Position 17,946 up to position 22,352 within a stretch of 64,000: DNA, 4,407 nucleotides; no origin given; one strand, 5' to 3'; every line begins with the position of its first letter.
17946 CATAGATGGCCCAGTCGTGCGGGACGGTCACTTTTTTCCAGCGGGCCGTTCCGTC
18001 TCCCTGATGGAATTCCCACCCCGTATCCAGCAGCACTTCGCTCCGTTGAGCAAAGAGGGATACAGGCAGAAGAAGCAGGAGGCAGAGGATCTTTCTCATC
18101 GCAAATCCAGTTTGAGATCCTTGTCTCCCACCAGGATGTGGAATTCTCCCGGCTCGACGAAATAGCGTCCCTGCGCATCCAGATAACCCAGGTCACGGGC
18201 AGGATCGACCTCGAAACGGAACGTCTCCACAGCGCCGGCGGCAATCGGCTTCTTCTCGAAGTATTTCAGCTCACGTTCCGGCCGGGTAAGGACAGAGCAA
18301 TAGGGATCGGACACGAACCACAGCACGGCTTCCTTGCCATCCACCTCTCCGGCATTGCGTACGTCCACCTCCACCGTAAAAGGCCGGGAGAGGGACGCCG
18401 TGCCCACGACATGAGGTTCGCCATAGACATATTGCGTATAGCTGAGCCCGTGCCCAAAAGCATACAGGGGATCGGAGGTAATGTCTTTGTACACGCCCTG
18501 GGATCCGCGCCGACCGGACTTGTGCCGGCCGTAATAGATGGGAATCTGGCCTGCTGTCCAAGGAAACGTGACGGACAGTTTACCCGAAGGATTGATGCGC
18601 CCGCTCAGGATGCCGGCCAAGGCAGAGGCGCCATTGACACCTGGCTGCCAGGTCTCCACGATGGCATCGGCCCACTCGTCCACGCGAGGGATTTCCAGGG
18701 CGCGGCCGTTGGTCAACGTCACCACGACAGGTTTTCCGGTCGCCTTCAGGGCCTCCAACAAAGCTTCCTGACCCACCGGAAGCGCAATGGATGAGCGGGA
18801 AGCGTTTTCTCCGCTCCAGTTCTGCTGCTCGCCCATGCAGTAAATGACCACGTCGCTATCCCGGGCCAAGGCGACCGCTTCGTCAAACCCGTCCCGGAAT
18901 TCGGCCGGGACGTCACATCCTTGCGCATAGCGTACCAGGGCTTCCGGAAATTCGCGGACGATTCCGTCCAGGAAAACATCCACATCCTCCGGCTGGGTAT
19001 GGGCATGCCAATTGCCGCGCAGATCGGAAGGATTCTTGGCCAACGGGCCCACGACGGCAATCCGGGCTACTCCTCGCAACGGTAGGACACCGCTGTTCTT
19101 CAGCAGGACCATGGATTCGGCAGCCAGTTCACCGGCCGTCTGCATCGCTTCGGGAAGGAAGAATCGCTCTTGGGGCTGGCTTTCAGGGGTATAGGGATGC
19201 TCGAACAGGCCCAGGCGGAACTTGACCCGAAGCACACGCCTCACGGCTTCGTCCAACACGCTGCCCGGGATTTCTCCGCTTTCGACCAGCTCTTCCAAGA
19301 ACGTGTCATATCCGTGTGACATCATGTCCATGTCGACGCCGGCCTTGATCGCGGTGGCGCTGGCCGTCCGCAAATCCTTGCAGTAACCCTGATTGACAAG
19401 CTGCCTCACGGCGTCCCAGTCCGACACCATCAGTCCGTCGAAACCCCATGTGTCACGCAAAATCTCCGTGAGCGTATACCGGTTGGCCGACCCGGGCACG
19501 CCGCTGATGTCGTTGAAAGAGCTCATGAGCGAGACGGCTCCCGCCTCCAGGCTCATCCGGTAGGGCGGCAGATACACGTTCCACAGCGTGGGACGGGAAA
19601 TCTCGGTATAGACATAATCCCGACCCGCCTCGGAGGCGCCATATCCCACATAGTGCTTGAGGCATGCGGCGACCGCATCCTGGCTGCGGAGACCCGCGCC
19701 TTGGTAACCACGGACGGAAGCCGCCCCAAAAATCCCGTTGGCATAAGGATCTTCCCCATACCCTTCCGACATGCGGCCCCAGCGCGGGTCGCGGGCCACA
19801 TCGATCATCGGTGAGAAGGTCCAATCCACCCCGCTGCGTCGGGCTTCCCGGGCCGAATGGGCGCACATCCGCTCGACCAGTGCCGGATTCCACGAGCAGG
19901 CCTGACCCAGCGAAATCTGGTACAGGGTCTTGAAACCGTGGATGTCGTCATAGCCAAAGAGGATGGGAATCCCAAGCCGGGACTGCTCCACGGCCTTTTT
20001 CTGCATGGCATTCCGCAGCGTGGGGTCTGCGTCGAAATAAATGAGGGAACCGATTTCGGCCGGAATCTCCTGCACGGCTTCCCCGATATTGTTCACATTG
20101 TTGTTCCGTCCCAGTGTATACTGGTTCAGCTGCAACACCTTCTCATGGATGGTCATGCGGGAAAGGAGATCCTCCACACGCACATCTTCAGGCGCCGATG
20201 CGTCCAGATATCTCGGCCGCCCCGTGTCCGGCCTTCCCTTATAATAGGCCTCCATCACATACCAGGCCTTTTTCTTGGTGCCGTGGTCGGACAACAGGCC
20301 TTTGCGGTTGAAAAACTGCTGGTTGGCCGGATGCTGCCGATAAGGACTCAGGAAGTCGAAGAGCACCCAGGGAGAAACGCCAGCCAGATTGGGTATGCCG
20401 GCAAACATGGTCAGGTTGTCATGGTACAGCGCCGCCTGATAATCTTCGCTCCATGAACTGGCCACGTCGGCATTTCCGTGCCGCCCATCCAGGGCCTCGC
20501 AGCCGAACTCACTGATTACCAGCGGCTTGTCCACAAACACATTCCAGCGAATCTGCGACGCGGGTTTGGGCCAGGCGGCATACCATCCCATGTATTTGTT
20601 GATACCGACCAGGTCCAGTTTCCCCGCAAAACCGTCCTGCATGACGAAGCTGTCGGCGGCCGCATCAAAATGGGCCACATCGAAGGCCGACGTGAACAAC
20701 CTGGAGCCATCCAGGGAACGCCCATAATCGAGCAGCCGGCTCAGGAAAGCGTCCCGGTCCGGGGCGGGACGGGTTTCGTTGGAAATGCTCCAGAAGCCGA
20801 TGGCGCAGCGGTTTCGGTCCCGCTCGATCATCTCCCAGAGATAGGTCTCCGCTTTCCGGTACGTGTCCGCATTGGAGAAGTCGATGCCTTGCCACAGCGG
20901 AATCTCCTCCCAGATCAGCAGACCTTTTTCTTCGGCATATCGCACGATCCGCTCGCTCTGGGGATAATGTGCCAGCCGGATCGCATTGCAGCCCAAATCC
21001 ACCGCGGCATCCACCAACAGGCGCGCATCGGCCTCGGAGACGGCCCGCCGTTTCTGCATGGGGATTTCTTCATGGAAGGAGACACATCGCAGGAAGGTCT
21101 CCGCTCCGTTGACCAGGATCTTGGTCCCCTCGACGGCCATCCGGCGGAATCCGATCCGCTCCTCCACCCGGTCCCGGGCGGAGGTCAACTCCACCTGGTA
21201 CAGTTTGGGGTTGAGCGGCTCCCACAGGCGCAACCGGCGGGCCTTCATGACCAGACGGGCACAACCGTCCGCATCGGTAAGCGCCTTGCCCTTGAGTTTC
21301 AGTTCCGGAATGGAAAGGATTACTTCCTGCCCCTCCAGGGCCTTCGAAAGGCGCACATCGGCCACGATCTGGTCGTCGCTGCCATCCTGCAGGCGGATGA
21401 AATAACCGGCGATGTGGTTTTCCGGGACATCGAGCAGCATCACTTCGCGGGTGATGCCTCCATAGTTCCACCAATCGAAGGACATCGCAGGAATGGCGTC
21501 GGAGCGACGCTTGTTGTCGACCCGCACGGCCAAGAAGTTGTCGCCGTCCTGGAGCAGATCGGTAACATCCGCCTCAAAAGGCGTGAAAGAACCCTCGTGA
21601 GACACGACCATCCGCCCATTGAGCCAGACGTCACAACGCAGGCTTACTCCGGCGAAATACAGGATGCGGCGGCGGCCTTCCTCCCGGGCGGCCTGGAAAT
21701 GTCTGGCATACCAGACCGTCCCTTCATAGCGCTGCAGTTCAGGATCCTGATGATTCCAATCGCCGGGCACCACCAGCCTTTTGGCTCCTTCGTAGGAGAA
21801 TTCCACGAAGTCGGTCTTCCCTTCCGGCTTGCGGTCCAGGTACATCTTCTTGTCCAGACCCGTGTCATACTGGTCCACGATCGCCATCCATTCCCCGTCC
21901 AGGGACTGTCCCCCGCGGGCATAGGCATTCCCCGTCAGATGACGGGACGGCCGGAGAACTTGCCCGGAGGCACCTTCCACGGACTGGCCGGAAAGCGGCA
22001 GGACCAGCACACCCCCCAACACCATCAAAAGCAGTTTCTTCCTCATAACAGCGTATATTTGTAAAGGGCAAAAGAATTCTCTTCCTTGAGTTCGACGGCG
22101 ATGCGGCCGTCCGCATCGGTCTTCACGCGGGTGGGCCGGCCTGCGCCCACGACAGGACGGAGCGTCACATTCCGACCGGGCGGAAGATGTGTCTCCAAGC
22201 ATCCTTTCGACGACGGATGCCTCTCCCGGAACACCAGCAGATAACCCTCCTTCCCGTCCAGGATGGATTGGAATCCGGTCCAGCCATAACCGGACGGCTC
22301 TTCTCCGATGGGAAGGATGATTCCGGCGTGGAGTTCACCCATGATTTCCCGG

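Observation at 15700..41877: PUL2: a locus of unknown substrate built around two DUF4832-like glycanases, possibly for a GlcA/Glc/Gal microbial exopolysaccharide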

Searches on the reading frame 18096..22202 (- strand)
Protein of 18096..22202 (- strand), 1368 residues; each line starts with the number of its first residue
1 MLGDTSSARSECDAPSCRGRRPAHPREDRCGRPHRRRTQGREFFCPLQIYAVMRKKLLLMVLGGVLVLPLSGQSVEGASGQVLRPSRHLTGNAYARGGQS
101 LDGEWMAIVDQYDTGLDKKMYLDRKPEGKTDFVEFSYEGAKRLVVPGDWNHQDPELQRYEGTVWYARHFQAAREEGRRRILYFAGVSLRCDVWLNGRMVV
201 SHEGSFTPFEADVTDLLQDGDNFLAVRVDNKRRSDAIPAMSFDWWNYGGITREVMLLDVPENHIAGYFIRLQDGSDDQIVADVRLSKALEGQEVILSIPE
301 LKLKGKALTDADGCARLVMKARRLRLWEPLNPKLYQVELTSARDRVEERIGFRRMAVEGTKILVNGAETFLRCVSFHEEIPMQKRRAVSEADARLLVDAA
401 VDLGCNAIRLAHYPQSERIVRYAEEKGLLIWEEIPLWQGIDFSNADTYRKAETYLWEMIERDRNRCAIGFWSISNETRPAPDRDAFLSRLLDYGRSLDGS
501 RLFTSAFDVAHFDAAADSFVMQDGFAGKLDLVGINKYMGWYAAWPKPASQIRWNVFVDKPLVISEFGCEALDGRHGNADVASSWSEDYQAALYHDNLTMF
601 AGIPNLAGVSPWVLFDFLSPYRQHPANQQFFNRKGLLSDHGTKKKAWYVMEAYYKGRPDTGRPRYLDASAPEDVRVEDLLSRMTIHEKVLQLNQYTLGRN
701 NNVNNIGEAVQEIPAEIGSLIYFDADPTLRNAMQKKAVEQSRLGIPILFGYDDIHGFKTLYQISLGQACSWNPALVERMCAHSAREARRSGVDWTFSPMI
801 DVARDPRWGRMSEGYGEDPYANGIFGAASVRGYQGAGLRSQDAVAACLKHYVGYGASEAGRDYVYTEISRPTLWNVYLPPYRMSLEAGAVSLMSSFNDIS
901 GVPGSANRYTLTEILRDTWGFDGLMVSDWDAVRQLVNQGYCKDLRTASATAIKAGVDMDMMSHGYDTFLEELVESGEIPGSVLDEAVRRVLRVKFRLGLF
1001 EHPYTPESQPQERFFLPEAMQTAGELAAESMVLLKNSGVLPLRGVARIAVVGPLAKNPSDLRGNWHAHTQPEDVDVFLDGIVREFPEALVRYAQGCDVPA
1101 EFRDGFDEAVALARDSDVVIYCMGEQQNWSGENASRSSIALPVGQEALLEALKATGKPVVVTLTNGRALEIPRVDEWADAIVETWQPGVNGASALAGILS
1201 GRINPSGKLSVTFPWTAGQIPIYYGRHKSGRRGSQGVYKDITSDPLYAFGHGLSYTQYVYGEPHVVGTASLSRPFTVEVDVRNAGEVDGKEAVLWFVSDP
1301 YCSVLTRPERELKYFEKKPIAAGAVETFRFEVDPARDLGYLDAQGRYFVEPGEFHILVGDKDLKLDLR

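Call 4: search_protein_families(library=pfam, proteins=[window:18096-22202:-])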
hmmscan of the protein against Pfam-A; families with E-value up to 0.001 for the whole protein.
window:18096-22202:- (1368 aa): 8 families
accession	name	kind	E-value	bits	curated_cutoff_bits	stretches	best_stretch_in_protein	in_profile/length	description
PF00933.27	Glyco_hydro_3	-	1.2e-61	209.3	27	1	684-993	1-316/316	Glycosyl hydrolase family 3 N terminal domain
PF01915.27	Glyco_hydro_3_C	-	6e-48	163.9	31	1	1031-1255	1-200/200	Glycosyl hydrolase family 3 C-terminal domain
PF02837.24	Glyco_hydro_2_N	-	6.2e-23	82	28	1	99-260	2-169/169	Glycosyl hydrolases family 2, sugar binding domain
PF02836.23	Glyco_hydro_2_C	-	5.4e-19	68.9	21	1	356-647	2-290/302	Glycosyl hydrolases family 2, TIM barrel domain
PF14310.12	Fn3-like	-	2e-14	53.9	25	1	1291-1360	1-69/71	Fibronectin type III-like domain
PF22666.2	Glyco_hydro_2_N2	-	9.6e-11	42.5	27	1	161-232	48-121/167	Glycosyl hydrolase 2 galactose-binding domain-like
PF00703.27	Glyco_hydro_2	-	0.00059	21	23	0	293-353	35-109/109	Glycosyl hydrolases family 2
PF13364.12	BetaGal_ABD2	-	0.0009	20.4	23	0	154-231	28-109/112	Beta-galactosidase second all-beta domain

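Call 13: search_protein_families(library=ncbifam, proteins=[window:18096-22202:-], max_evalue=0.01)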
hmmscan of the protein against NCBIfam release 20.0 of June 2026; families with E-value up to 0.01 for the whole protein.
window:18096-22202:- (1368 aa): 20 families
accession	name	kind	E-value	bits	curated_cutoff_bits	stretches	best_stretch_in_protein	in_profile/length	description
NF011678.0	PRK15098.1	equivalog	7.7e-177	590.1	666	2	672-1099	34-465/765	beta-glucosidase BglX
NF052331.1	Bet13-16Glucosase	equivalog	2.9e-156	521.7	1330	2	665-1085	5-427/750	exo-beta-d-1,3/1,6-glucosidase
NF052329.1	XyloArabinsidase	equivalog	2.4e-137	459.1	1050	1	674-1360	4-717/750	beta-xylosidase/alpha-l-arabinosidase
NF041579.1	betaxyl_Flavo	equivalog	4e-123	412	1350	1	702-1367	22-708/716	beta-xylosidase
NF041776.1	xylosidase_Xyl3A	equivalog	4.5e-100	335.9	1250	2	794-1098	114-424/846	xylan 1,4-beta-xylosidase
NF041610.1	alph_arabinopyran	equivalog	2.3e-76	257.6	1300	1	764-1360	64-640/738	exo-alpha-(1->6)-L-arabinopyranosidase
NF052330.1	BetGlucosiCelf0468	equivalog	9.5e-66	222.6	1300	2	768-1095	64-385/817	beta-d-glucosidase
NF007538.0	PRK10150.1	equivalog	7.9e-63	212.7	544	1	128-652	30-593/607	beta-glucuronidase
NF050095.1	BetGlucuronLacZ4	equivalog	5.8e-48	163.5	950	1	138-654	34-583/666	beta-glucuronidase LacZ4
NF052611.1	beta_gal_Bga2A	equivalog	6.9e-38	130.3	999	1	158-502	110-479/1007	beta-galactosidase, LacZ type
NF041462.1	GalA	equivalog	3.6e-34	118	900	1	163-656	84-573/763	beta-galactosidase GalA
NF049891.1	Bet1-4galacdseBT4156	equivalog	7e-30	103.6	1700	1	162-487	78-418/946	exo-beta-1,4-galactosidase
NF007666.0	PRK10340.1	equivalog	1.5e-28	99.2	1284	1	164-477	112-450/1030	beta-galactosidase subunit alpha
NF041463.1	GalB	equivalog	1.1e-27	96.2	900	1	159-515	132-520/869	beta-galactosidase GalB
NF007074.0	PRK09525.1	subfamily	8.5e-24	83.4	1221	1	158-486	117-472/1027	beta-galactosidase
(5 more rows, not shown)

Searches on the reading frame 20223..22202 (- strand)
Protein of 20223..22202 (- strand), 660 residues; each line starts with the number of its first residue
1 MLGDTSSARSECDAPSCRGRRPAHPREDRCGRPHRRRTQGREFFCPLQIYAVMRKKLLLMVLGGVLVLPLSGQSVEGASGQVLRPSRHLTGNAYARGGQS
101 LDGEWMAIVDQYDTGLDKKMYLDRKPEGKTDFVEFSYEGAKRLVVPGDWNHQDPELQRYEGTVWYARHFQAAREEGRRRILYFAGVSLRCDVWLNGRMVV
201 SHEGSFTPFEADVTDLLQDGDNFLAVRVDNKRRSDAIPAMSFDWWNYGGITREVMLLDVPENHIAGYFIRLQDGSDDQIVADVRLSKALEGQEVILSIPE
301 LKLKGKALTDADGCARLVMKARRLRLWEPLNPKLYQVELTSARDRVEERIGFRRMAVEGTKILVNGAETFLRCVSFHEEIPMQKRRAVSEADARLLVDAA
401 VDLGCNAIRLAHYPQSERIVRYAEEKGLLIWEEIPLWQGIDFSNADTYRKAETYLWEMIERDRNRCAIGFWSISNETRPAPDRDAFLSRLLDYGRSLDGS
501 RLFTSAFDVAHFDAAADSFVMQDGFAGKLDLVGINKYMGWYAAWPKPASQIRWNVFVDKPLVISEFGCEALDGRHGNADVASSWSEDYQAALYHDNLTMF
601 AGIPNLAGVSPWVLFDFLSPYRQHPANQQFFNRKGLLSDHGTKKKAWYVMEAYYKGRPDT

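Call 48: search_solved_structures(query=window:20223-22202:-, max_evalue=1e-10, show_alignments=1)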
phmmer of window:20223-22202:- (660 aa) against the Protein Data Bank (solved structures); distinct sequences matched with E-value up to 1e-10: 121 (the best 60 are shown).
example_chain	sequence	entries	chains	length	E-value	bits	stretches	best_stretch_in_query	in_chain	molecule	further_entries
6d8k_A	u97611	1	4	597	2.7e-223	746.4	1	91-656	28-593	Glycosyl hydrolase family 2, sugar binding domain protein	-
6d89_C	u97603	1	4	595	4.3e-158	530.9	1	92-656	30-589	Beta-galactosidase/beta-glucuronidase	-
6d1n_A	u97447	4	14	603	5.3e-153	514.1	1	92-656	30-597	Beta-galactosidase/beta-glucuronidase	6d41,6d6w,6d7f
7vqm_A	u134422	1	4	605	3.8e-138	465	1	116-655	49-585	GH2 beta-galacturonate AqGalA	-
6ncy_A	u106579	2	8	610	8.9e-104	351.4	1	97-655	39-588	Beta-glucuronidase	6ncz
7kgz_A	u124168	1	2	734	7.6e-48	166.6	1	138-658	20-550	Beta-glucuronidase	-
6u7j_A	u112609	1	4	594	1.1e-47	166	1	141-646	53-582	Beta-glucuronidase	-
6mvg_A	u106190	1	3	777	7.7e-45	156.6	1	146-658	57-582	beta-glucuronidase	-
6u7i_A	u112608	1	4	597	1.5e-44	155.6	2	238-637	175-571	Beta-glucuronidase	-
8ges_A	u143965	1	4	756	1.2e-43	152.7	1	144-658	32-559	beta-galactosidase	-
8get_A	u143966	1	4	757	1.2e-43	152.7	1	144-658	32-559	beta-galactosidase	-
6mvh_A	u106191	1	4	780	1.3e-43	152.6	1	144-658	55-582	Beta-galactosidase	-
6bo6_A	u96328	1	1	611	3.5e-43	151.2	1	241-638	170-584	Glycoside Hydrolase Family 2 candidate b-glucuronidase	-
6bjq_A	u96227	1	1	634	4.1e-43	150.9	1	241-638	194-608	Glycoside Hydrolase Family 2 candidate b-glucuronidase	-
6bjw_A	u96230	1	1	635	4.1e-43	150.9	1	241-638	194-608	Glycoside Hydrolase Family 2 candidate b-glucuronidase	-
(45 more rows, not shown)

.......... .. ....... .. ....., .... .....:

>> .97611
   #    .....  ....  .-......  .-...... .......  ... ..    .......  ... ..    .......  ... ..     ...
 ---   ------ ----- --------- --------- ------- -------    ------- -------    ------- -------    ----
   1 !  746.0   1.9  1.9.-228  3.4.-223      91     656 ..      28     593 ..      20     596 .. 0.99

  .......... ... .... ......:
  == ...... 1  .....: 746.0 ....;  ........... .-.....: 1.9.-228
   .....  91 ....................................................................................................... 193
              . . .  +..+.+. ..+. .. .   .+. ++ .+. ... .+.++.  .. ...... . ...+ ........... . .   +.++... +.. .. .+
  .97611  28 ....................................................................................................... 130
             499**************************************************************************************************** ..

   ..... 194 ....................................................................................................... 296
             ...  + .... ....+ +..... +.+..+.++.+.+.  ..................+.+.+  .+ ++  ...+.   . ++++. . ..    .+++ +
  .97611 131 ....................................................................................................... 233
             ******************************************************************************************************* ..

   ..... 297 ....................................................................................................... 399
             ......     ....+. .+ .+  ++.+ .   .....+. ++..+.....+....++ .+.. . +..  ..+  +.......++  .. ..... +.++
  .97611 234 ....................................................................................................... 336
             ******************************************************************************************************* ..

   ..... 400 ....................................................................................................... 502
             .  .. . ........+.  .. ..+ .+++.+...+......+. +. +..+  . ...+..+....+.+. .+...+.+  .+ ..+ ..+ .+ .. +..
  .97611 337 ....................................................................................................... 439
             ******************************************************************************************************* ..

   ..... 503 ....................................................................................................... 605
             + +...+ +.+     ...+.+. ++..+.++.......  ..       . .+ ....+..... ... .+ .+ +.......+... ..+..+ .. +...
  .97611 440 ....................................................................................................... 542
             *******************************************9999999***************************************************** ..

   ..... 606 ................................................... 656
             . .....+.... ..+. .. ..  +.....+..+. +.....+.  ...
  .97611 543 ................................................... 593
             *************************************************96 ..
